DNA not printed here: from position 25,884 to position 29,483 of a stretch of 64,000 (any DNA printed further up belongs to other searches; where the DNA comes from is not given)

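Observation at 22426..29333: WYL-family regulator divergently paired with two translationally coupled MacB-type ATPase-FtsX fusion proteins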

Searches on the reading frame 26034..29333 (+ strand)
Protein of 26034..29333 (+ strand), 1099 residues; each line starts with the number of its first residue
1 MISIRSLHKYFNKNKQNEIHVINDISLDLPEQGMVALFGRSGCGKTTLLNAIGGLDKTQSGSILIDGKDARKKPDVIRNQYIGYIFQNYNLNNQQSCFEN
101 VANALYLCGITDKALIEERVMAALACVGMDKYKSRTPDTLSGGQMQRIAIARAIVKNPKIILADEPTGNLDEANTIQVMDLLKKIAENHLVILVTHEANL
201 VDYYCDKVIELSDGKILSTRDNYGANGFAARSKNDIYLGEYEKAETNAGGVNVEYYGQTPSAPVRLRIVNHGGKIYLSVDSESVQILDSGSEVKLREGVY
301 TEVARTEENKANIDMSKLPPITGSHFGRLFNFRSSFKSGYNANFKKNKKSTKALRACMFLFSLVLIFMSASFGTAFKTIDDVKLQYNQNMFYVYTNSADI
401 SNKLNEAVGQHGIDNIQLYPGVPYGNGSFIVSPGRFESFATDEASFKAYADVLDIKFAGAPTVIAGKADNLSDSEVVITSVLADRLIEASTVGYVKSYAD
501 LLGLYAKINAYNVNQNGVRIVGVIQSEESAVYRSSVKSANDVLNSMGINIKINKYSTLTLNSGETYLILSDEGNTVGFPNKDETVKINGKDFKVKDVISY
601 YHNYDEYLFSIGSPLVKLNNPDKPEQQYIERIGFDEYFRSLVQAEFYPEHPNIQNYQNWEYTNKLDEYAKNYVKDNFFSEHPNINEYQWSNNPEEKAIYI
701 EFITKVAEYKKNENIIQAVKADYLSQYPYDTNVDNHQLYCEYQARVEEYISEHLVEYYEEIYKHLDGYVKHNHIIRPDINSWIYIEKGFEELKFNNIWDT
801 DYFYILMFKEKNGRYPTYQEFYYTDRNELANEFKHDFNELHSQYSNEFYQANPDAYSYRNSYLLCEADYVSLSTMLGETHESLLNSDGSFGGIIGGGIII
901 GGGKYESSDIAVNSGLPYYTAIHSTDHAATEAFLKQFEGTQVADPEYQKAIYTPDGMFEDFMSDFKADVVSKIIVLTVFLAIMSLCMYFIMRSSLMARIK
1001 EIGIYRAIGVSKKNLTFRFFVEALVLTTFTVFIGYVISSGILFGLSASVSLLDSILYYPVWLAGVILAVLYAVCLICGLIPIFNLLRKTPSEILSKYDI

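Call 3: search_protein_families(library=pfam, proteins=[window:26034-29333:+], max_evalue=0.01)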
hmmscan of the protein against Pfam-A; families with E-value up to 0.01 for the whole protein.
window:26034-29333:+ (1099 aa): 8 families
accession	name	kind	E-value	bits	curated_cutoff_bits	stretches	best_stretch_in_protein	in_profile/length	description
PF00005.33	ABC_tran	-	9.1e-35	120.7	25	1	23-167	2-136/137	ABC transporter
PF02687.27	FtsX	-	3.6e-13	50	25.5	1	973-1090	1-120/120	FtsX-like permease C-terminal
PF02463.25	SMC_N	-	2.1e-07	31.1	40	1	32-209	24-209/220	RecF/RecN/SMC N terminal domain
PF13304.12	AAA_21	-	0.00055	20.5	27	0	35-58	2-42/304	AAA domain, putative AbiEii toxin, Type IV TA system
PF13476.12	AAA_23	-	0.0018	19.4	27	1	22-52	10-39/201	AAA domain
PF13401.12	AAA_22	-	0.0026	18.5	27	1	32-79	5-52/130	AAA domain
PF03193.22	RsgA_GTPase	-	0.0033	17.7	30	1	20-62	95-136/174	RsgA GTPase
PF13555.12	AAA_29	-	0.0056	16.8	27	0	26-52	16-42/61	P-loop containing region of AAA domain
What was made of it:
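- On Type VII ABC superfamily (MacB/FtsX fold): ABC2 hits Pfam PF02687 at E 3.6e-13 (call 3).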

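Call 4: search_protein_families(library=ncbifam, proteins=[window:26034-29333:+], max_evalue=0.01)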
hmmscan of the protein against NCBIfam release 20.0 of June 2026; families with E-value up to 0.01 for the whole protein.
window:26034-29333:+ (1099 aa): 189 families (the best 25 are shown)
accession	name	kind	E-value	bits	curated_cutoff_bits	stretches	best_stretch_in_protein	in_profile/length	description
TIGR03608.1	L_ocin_972_ABC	subfamily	3.8e-53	180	254.85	1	15-211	7-206/206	putative bacteriocin export ABC transporter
TIGR02673.1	FtsE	equivalog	3.4e-51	173.9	264.85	1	2-215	2-214/214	cell division ATP-binding protein FtsE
TIGR02982.1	heterocyst_DevA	subfamily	1.9e-49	168.3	295.8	1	2-216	2-219/220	ABC exporter ATP-binding subunit, DevA family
NF038007.1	ABC_ATP_DarD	equivalog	4.5e-49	166.9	375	1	1-216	1-218/218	darobactin export ABC transporter ATP-binding protein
TIGR02211.1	LolD_lipo_ex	equivalog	3.8e-48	163.9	307.75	1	1-216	1-219/221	lipoprotein-releasing ABC transporter ATP-binding protein LolD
TIGR02315.1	ABC_phnC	equivalog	4.4e-47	160.5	266.1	1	1-217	1-225/243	phosphonate ABC transporter ATP-binding protein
TIGR02314.1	ABC_MetN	equivalog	1.8e-45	155.4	499.7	1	1-218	1-221/343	methionine ABC transporter ATP-binding protein MetN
NF007826.0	PRK10535.1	equivalog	4.8e-44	150.7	966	1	14-221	16-226/648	macrolide ABC transporter ATP-binding protein/permease MacB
NF043075.1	MMSYN1_0197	equivalog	3.5e-42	144.6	550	1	2-216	3-211/341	spermidine/putrescine ABC transporter ATP-binding protein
NF006987.0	PRK09452.1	equivalog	5.7e-42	143.7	482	1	2-216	18-226/378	spermidine/putrescine ABC transporter ATP-binding protein PotA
TIGR00968.1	3a0106s01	subfamily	8.3e-42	143.3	342.75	1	16-217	10-210/237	sulfate ABC transporter ATP-binding protein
NF008639.0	PRK11629.1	equivalog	1.1e-41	142.7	360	1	14-218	18-226/234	lipoprotein-releasing ABC transporter ATP-binding protein LolD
TIGR04521.1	ECF_ATPase_2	equivalog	3.2e-41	141.3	330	1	2-219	1-226/279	energy-coupling factor transporter ATPase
TIGR01187.1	potA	subfamily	5.1e-41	140.8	355.6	1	37-219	1-182/325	polyamine ABC transporter ATP-binding protein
TIGR00972.1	3a0107s01c2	equivalog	5.5e-41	140.5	343.2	1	2-219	2-224/248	phosphate ABC transporter ATP-binding protein PstB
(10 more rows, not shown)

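Call 9: search_protein_families(library=padloc, proteins=[window:26034-29333:+], max_evalue=1)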
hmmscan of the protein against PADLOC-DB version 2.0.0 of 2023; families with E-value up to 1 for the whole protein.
window:26034-29333:+ (1099 aa): 13 families
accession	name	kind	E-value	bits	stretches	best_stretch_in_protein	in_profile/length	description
PDLC04135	mad3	-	1.6e-32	111.5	2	129-213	253-339/374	mads_3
PDLC04140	mad8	-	1.2e-10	39.5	1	14-195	9-230/314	mads_8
PDLC02914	ATPase-Toprim_I-B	-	1.1e-06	26.1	2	24-57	17-50/443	-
PDLC04164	AriA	-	6.5e-06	23.9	2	137-211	169-247/253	-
PDLC02980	AriA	-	0.00025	19.1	1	35-70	2-54/304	-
PDLC04175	HEC-01A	-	0.00043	17.4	1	136-204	245-315/363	-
PDLC03859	LmuB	-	0.00062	17.1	2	156-206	538-594/611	-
PDLC02911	VakA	-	0.0026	16.4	1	36-167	6-72/163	-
PDLC02747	PbeC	-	0.0053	13.7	1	31-52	25-46/632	PbeC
PDLC02753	PbeC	-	0.0079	12.6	1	161-196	591-625/648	PbeC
PDLC04174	HEC-01A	-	0.01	13.2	1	124-204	131-215/264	-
PDLC03841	LeoBC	-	0.043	10.9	1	35-57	80-102/601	-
PDLC02739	PbeC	-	0.072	9.7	1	32-52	28-48/644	PbeC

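Call 12: find_homologous_proteins(query=window:26034-29333:+)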
Query window:26034-29333:+ (1099 aa): 7995 proteins with E <= 0.001 among 8000 candidates; the best 120 are listed.
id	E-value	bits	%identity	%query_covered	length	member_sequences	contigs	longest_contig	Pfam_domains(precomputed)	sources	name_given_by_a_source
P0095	0.0e+0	2490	100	100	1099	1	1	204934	PF02687.28,PF00005.34,PF02463.26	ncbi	-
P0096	0.0e+0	1883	75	100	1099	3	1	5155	PF02687.28,PF00005.34,PF02463.26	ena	-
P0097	0.0e+0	1824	72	100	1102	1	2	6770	PF02687.28,PF00005.34,PF02463.26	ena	-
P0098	0.0e+0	1732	81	62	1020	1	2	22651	PF02687.28,PF00005.34,PF02463.26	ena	-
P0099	0.0e+0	1693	68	100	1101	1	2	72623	PF02687.28,PF00005.34,PF02463.26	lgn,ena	-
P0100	0.0e+0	1693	68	100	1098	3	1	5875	PF02687.28,PF00005.34,PF02463.26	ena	-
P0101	0.0e+0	1250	56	100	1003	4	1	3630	PF02687.28,PF00005.34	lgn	-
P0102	0.0e+0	1234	69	58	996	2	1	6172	PF02687.28,PF00005.34,PF02463.26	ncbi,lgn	-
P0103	0.0e+0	1206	62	65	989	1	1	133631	PF02687.28,PF00005.34,PF02463.26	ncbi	-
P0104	4.5e-295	1000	49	64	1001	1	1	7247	PF02687.28,PF00005.34,PF02463.26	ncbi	-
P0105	3.5e-293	994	47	100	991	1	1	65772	PF02687.28,PF00005.34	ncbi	-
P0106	6.0e-291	986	55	60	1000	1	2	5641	PF02687.28,PF00005.34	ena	-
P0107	7.0e-290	983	51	61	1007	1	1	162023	PF02687.28,PF00005.34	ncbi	-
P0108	7.5e-290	982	48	69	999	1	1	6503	PF02687.28,PF00005.34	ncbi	-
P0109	7.9e-290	982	53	61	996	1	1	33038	PF02687.28,PF00005.34,PF02463.26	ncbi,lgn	-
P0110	2.1e-289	981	48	69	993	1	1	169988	PF02687.28,PF00005.34,PF02463.26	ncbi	-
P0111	4.6e-289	980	50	63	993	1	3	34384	PF02687.28,PF00005.34,PF02463.26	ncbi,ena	-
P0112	2.1e-288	978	46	100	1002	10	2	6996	PF02687.28,PF00005.34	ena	-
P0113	5.3e-287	973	52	61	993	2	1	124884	PF02687.28,PF00005.34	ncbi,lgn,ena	-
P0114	7.0e-287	973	55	56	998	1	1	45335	PF02687.28,PF00005.34,PF02463.26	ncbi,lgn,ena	-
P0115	1.2e-285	969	54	56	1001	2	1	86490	PF02687.28,PF00005.34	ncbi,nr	ncbi:MAG: ABC transporter ATP-binding protein/permease [Clostridia bacterium]|nr:ABC transporter ATP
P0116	3.1e-285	967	51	61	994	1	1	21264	PF02687.28,PF00005.34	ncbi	-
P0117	6.1e-285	966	55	55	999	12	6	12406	PF02687.28,PF00005.34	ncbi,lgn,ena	-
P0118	2.0e-284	965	49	64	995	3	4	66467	PF02687.28,PF00005.34,PF02463.26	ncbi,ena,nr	ncbi:MAG: ABC transporter ATP-binding protein/permease [Clostridia bacterium]|nr:ABC transporter ATP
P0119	2.0e-284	965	51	62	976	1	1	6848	PF02687.28,PF00005.34,PF02463.26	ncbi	-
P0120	2.0e-284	965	50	60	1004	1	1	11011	PF02687.28,PF00005.34,PF02463.26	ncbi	-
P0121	2.1e-284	964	49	64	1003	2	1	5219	PF02687.28,PF00005.34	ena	-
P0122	4.4e-284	963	49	64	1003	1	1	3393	PF02687.28,PF00005.34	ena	-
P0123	5.9e-284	963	50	64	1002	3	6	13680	PF02687.28,PF00005.34,PF02463.26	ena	-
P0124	1.3e-283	962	53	56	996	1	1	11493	PF02687.28,PF00005.34,PF02463.26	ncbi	-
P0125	1.6e-283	962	49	64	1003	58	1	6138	PF02687.28,PF00005.34,PF02463.26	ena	-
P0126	2.1e-283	961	49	64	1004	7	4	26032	PF02687.28,PF00005.34,PF02463.26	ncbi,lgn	-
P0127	2.4e-283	961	51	60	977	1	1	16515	PF02687.28,PF00005.34,PF02463.26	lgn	-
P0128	3.1e-283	961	55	55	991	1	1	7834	PF02687.28,PF00005.34,PF12704.15,PF02463.26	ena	-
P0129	1.2e-282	959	52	57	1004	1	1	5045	PF02687.28,PF00005.34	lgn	-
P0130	4.1e-282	957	54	55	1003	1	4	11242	PF02687.28,PF00005.34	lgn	-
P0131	6.9e-282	956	48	65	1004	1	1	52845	PF02687.28,PF00005.34,PF02463.26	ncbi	-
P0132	8.4e-282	956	44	100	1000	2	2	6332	PF02687.28,PF00005.34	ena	-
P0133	9.7e-282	956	47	69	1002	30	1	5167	PF02687.28,PF00005.34,PF02463.26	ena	-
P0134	1.2e-281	955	44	100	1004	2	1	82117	PF02687.28,PF00005.34,PF02463.26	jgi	-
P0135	2.6e-281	954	53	59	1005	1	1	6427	PF02687.28,PF00005.34,PF02463.26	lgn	-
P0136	3.0e-281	954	54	55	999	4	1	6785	PF02687.28,PF00005.34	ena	-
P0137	4.6e-281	953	49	64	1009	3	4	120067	PF02687.28,PF00005.34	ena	-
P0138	5.4e-281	953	48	69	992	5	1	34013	PF02687.28,PF00005.34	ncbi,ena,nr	ncbi:MAG: ABC transporter ATP-binding protein/permease [Clostridia bacterium]|nr:ABC transporter ATP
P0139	6.0e-281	953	53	55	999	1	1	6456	PF02687.28,PF00005.34,PF02463.26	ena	-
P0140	1.1e-280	952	49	63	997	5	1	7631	PF02687.28,PF00005.34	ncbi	-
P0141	1.2e-280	952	50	60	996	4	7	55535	PF02687.28,PF00005.34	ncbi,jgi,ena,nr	ncbi:MAG: ABC transporter ATP-binding protein/permease [Ruminococcaceae bacterium]|nr:ABC transporte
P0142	1.4e-280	952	49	63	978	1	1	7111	PF02687.28,PF00005.34,PF02463.26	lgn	-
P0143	1.7e-280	952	49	64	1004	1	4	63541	PF02687.28,PF00005.34,PF02463.26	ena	-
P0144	6.9e-280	950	55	55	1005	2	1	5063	PF02687.28,PF00005.34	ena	-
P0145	1.6e-279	948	47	65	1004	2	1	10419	PF02687.28,PF00005.34,PF02463.26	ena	-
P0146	1.7e-279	948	51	61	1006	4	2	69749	PF02687.28,PF00005.34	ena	-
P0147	1.7e-279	948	52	59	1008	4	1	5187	PF02687.28,PF00005.34,PF02463.26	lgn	-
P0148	1.9e-279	948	49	65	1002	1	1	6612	PF02687.28,PF00005.34,PF02463.26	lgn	-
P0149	6.4e-279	946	48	70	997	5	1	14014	PF02687.28,PF00005.34,PF02463.26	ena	-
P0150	6.6e-279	946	49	64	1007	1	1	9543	PF02687.28,PF00005.34,PF02463.26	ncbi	-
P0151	7.2e-279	946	47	70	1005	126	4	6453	PF02687.28,PF00005.34,PF02463.26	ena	-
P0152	7.4e-279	946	49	60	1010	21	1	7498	PF02687.28,PF00005.34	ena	-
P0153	1.7e-278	945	52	57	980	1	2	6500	PF02687.28,PF00005.34,PF02463.26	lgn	-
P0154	8.3e-278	943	52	58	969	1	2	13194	PF02687.28,PF00005.34,PF02463.26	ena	-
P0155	1.0e-277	942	50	59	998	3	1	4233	PF02687.28,PF00005.34,PF02463.26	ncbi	-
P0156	1.3e-277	942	55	55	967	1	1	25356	PF02687.28,PF00005.34,PF02463.26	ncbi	-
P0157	1.7e-277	942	51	60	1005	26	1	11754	PF02687.28,PF00005.34,PF12704.15,PF02463.26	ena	-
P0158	4.7e-277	940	46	69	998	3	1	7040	PF02687.28,PF00005.34,PF02463.26,PF13304.13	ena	-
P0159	8.1e-277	939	48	64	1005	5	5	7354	PF02687.28,PF00005.34,PF02463.26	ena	-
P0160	8.8e-277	939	55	55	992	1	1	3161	PF02687.28,PF00005.34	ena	-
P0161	1.3e-276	939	52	57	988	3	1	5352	PF02687.28,PF00005.34,PF13476.13,PF02463.26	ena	-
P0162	1.8e-276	938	52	57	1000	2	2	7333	PF02687.28,PF00005.34,PF02463.26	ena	-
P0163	2.2e-276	938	49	64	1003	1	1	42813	PF02687.28,PF00005.34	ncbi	-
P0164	3.8e-276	937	49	63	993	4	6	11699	PF02687.28,PF00005.34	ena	-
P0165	4.9e-276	937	53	57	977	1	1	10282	PF02687.28,PF00005.34,PF02463.26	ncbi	-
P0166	5.0e-276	937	46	69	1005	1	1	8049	PF02687.28,PF00005.34,PF02463.26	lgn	-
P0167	7.9e-276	936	49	62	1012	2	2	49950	PF02687.28,PF00005.34,PF02463.26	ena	-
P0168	1.3e-275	935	47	69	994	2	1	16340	PF02687.28,PF00005.34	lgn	-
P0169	1.5e-275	935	46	69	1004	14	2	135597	PF02687.28,PF00005.34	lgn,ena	-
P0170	2.1e-275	935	48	64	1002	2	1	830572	PF02687.28,PF00005.34,PF02463.26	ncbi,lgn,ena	-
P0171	2.2e-275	935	47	66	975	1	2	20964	PF02687.28,PF00005.34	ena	-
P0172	3.9e-275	934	49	63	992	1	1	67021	PF02687.28,PF00005.34,PF02463.26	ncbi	-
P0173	5.1e-275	933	47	69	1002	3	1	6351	PF02687.28,PF00005.34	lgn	-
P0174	7.0e-275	933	51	59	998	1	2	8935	PF02687.28,PF00005.34,PF02463.26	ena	-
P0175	7.1e-275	933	49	61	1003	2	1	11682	PF02687.28,PF00005.34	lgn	-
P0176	8.9e-275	933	54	55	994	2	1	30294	PF02687.28,PF00005.34,PF02463.26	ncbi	-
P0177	2.1e-274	931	53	55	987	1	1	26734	PF02687.28,PF00005.34,PF02463.26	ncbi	-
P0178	2.2e-274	931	52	59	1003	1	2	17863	PF02687.28,PF00005.34,PF02463.26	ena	-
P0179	2.9e-274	931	43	100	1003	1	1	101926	PF02687.28,PF00005.34,PF02463.26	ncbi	-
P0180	3.5e-274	931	51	64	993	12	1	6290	PF02687.28,PF00005.34,PF02463.26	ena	-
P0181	3.7e-274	931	44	100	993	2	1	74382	PF02687.28,PF00005.34,PF02463.26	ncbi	-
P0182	4.2e-274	930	52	60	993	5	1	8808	PF02687.28,PF00005.34,PF02463.26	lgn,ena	-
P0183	4.4e-274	930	43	100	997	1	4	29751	PF02687.28,PF00005.34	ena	-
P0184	6.3e-274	930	50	62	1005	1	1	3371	PF02687.28,PF00005.34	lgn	-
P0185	1.1e-273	929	52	59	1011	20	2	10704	PF02687.28,PF00005.34,PF02463.26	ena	-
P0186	1.3e-273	929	44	100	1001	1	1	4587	PF02687.28,PF00005.34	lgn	-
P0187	7.2e-273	926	49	63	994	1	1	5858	PF02687.28,PF00005.34,PF02463.26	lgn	-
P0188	8.8e-273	926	48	64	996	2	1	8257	PF02687.28,PF00005.34,PF02463.26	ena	-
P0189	1.4e-272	925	49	61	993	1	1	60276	PF02687.28,PF00005.34,PF02463.26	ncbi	-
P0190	2.4e-272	925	47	65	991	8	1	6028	PF02687.28,PF00005.34,PF02463.26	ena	-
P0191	2.9e-272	924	51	58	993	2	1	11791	PF02687.28,PF00005.34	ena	-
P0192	3.1e-272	924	51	59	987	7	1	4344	PF02687.28,PF00005.34,PF02463.26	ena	-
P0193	4.4e-272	924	50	59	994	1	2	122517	PF02687.28,PF00005.34,PF02463.26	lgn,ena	-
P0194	6.5e-272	923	52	59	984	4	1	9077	PF02687.28,PF00005.34,PF02463.26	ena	-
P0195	1.5e-271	922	43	100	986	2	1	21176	PF02687.28,PF00005.34,PF02463.26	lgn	-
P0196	1.7e-271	922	53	57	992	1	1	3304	PF02687.28,PF00005.34,PF02463.26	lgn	-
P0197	2.1e-271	921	52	58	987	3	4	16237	PF02687.28,PF00005.34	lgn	-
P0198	2.6e-271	921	50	59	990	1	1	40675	PF02687.28,PF00005.34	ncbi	-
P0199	3.9e-271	921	54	55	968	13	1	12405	PF02687.28,PF00005.34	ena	-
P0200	4.8e-271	920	48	62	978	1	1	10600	PF02687.28,PF00005.34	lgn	-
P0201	9.7e-271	919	49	61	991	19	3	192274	PF02687.28,PF00005.34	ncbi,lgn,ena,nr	ncbi:MAG: ABC transporter ATP-binding protein/permease [Clostridia bacterium]|nr:ABC transporter ATP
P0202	9.9e-271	919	53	55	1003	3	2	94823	PF02687.28,PF00005.34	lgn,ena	-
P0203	1.2e-270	919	52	55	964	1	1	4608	PF02687.28,PF00005.34,PF02463.26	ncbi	-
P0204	1.2e-270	919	49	62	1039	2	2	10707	PF02687.28,PF00005.34,PF02463.26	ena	-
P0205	1.4e-270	919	53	55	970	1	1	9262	PF02687.28,PF00005.34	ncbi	-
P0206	1.5e-270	919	47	70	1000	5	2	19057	PF02687.28,PF00005.34,PF02463.26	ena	-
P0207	2.9e-270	918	48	64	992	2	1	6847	PF02687.28,PF00005.34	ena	-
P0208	3.1e-270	918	47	63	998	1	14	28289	PF02687.28,PF00005.34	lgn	-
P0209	5.7e-270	917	46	70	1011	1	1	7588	PF02687.28,PF00005.34,PF02463.26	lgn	-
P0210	1.0e-269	916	49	62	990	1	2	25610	PF02687.28,PF00005.34,PF02463.26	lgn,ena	-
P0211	1.4e-269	915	47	70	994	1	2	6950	PF02687.28,PF00005.34,PF02463.26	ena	-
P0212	1.6e-269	915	53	57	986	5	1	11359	PF02687.28,PF00005.34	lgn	-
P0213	1.7e-269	915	50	59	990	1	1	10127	PF02687.28,PF00005.34,PF02463.26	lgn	-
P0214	1.7e-269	915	55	54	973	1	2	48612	PF02687.28,PF00005.34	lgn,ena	-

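Call 15: find_encoding_contigs(protein=P0095, flank=10000, max_places=3)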
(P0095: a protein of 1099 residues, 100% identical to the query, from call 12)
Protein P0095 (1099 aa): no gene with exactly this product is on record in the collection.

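Call 16: find_encoding_contigs(protein=P0103, flank=10000, max_places=3)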
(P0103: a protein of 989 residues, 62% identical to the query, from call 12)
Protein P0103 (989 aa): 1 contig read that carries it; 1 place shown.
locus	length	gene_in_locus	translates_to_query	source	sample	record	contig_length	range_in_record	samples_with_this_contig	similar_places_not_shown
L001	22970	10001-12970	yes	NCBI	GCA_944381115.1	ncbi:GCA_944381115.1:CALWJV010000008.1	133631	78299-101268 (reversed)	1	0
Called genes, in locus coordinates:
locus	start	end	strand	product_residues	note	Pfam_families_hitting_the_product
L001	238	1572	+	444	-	PF01595:CNNM, PF00571:CBS (weak), PF03471:CorC_HlyC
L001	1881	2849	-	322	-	PF12822:ECF_trnsprt, PF08973:TM1506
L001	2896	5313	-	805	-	PF02574:S-methyl_trans, PF00809:Pterin_bind, PF02607:B12-binding_2, PF02310:B12-binding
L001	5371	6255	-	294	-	PF02219:MTHFR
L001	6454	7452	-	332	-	-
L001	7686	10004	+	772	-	PF00005:ABC_tran, PF02463:SMC_N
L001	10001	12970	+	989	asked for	PF00005:ABC_tran, PF02463:SMC_N (faint), PF02687:FtsX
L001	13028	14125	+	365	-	PF00144:Beta-lactamase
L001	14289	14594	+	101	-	PF08282:Hydrolase_3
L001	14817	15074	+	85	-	PF08282:Hydrolase_3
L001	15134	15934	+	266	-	PF08282:Hydrolase_3, PF05116:S6PP (weak)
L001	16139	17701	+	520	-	-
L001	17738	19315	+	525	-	-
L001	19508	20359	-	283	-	PF01261:AP_endonuc_2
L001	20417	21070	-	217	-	PF00657:Lipase_GDSL, PF13472:Lipase_GDSL_2, PF16255:Lipase_GDSL_lke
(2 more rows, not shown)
